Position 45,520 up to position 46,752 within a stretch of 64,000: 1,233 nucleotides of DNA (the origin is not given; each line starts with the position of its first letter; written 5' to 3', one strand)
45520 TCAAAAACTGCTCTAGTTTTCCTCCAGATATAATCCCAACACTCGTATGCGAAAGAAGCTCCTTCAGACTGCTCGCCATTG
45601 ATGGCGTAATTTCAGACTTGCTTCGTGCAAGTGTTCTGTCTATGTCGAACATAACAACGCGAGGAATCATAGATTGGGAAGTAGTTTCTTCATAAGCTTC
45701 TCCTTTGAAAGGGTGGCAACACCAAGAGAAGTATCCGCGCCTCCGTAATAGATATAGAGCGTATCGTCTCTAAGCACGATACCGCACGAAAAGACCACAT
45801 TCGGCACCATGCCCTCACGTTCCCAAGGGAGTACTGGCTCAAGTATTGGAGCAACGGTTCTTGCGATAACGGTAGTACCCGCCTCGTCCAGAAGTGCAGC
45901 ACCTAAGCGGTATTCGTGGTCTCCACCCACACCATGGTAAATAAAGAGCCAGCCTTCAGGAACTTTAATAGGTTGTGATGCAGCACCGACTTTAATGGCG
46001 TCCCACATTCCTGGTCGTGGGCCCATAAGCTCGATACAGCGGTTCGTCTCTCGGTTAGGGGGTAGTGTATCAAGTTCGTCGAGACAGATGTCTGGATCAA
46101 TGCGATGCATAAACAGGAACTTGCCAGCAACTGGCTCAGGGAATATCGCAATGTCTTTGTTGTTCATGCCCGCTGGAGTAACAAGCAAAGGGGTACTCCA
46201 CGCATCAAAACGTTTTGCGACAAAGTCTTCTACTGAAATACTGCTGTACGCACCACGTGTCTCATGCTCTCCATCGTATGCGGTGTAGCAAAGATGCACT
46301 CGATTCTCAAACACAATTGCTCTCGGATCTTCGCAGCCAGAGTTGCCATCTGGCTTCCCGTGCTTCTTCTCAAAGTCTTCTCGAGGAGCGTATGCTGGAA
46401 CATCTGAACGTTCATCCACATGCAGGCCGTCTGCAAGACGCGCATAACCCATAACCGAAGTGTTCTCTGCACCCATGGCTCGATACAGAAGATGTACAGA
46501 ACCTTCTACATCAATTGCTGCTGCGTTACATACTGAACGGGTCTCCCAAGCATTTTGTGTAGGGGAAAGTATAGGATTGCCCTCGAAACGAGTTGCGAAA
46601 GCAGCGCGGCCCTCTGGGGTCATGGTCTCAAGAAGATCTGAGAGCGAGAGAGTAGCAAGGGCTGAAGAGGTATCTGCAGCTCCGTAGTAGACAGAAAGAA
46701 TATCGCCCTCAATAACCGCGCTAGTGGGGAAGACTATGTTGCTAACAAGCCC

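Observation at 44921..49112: Mannoside phosphorolysis cluster: tandem-domain GH130, TM-anchored GH130, eukaryotic-type PMM-like HAD enzyme and cupin MPI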

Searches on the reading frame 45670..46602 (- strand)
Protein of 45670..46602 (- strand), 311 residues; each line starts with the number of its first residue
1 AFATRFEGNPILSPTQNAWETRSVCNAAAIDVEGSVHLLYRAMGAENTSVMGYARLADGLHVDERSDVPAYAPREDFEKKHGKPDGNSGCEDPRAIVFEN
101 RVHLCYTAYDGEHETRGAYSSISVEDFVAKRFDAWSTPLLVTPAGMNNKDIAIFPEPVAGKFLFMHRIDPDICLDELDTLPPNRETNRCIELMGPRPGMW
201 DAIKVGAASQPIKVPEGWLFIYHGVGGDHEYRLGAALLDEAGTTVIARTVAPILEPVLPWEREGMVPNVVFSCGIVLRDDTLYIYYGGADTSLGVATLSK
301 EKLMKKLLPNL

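Call 24: search_solved_structures(query=window:45670-46602:-, show_alignments=5)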
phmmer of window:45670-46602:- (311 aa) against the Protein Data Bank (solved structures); distinct sequences matched with E-value up to 0.001: 18.
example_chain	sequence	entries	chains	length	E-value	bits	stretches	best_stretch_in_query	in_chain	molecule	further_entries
9fj8_A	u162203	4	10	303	1.2e-51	178.8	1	5-300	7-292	1,2-beta-oligomannan phosphorylase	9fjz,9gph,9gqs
7fip_A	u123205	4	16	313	8.5e-50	172.8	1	4-303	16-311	Beta-1,2-mannobiose phosphorylase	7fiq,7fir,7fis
5b0p_A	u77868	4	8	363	5.6e-34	120.8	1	144-300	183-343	Lin0857 protein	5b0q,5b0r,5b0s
9eqq_A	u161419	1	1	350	7.5e-28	100.7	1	141-304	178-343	Uhgb_MS mannoside synthase from an unknown human gut bacterium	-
9erg_A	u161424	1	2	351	7.5e-28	100.7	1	141-304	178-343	Uhgb_MS mannoside synthase from an unknown human gut bacterium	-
9erh_A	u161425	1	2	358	8.1e-28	100.6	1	141-304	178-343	Uhgb_MS mannoside synthase from an unknown human gut bacterium in complex with 1,2-beta-ma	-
4onz_A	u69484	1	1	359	4.2e-19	71.9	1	15-305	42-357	putative glycoside hydrolase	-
1vkd_A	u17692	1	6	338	4.3e-19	71.9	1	5-296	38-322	conserved hypothetical protein TM1225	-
5a7v_B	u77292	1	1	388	6.1e-19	71.4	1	16-301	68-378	PUTATIVE GLYCOSIDASE PH117-RELATED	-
5a7v_A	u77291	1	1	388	6.1e-19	71.4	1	16-301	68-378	PUTATIVE GLYCOSIDASE PH117-RELATED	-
3qc2_A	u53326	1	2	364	5.1e-18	68.4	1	15-301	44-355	glycosyl hydrolase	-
3r67_A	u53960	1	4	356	1.2e-17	67.2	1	17-298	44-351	putative Glycosidase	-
3taw_A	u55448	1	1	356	1.1e-16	64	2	178-300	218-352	Hypothetical glycoside hydrolase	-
4udg_A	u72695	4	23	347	8.7e-16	61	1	148-296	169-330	UHGB_MP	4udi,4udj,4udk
4udk_E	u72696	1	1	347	8.7e-16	61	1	148-296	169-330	UHGB_MP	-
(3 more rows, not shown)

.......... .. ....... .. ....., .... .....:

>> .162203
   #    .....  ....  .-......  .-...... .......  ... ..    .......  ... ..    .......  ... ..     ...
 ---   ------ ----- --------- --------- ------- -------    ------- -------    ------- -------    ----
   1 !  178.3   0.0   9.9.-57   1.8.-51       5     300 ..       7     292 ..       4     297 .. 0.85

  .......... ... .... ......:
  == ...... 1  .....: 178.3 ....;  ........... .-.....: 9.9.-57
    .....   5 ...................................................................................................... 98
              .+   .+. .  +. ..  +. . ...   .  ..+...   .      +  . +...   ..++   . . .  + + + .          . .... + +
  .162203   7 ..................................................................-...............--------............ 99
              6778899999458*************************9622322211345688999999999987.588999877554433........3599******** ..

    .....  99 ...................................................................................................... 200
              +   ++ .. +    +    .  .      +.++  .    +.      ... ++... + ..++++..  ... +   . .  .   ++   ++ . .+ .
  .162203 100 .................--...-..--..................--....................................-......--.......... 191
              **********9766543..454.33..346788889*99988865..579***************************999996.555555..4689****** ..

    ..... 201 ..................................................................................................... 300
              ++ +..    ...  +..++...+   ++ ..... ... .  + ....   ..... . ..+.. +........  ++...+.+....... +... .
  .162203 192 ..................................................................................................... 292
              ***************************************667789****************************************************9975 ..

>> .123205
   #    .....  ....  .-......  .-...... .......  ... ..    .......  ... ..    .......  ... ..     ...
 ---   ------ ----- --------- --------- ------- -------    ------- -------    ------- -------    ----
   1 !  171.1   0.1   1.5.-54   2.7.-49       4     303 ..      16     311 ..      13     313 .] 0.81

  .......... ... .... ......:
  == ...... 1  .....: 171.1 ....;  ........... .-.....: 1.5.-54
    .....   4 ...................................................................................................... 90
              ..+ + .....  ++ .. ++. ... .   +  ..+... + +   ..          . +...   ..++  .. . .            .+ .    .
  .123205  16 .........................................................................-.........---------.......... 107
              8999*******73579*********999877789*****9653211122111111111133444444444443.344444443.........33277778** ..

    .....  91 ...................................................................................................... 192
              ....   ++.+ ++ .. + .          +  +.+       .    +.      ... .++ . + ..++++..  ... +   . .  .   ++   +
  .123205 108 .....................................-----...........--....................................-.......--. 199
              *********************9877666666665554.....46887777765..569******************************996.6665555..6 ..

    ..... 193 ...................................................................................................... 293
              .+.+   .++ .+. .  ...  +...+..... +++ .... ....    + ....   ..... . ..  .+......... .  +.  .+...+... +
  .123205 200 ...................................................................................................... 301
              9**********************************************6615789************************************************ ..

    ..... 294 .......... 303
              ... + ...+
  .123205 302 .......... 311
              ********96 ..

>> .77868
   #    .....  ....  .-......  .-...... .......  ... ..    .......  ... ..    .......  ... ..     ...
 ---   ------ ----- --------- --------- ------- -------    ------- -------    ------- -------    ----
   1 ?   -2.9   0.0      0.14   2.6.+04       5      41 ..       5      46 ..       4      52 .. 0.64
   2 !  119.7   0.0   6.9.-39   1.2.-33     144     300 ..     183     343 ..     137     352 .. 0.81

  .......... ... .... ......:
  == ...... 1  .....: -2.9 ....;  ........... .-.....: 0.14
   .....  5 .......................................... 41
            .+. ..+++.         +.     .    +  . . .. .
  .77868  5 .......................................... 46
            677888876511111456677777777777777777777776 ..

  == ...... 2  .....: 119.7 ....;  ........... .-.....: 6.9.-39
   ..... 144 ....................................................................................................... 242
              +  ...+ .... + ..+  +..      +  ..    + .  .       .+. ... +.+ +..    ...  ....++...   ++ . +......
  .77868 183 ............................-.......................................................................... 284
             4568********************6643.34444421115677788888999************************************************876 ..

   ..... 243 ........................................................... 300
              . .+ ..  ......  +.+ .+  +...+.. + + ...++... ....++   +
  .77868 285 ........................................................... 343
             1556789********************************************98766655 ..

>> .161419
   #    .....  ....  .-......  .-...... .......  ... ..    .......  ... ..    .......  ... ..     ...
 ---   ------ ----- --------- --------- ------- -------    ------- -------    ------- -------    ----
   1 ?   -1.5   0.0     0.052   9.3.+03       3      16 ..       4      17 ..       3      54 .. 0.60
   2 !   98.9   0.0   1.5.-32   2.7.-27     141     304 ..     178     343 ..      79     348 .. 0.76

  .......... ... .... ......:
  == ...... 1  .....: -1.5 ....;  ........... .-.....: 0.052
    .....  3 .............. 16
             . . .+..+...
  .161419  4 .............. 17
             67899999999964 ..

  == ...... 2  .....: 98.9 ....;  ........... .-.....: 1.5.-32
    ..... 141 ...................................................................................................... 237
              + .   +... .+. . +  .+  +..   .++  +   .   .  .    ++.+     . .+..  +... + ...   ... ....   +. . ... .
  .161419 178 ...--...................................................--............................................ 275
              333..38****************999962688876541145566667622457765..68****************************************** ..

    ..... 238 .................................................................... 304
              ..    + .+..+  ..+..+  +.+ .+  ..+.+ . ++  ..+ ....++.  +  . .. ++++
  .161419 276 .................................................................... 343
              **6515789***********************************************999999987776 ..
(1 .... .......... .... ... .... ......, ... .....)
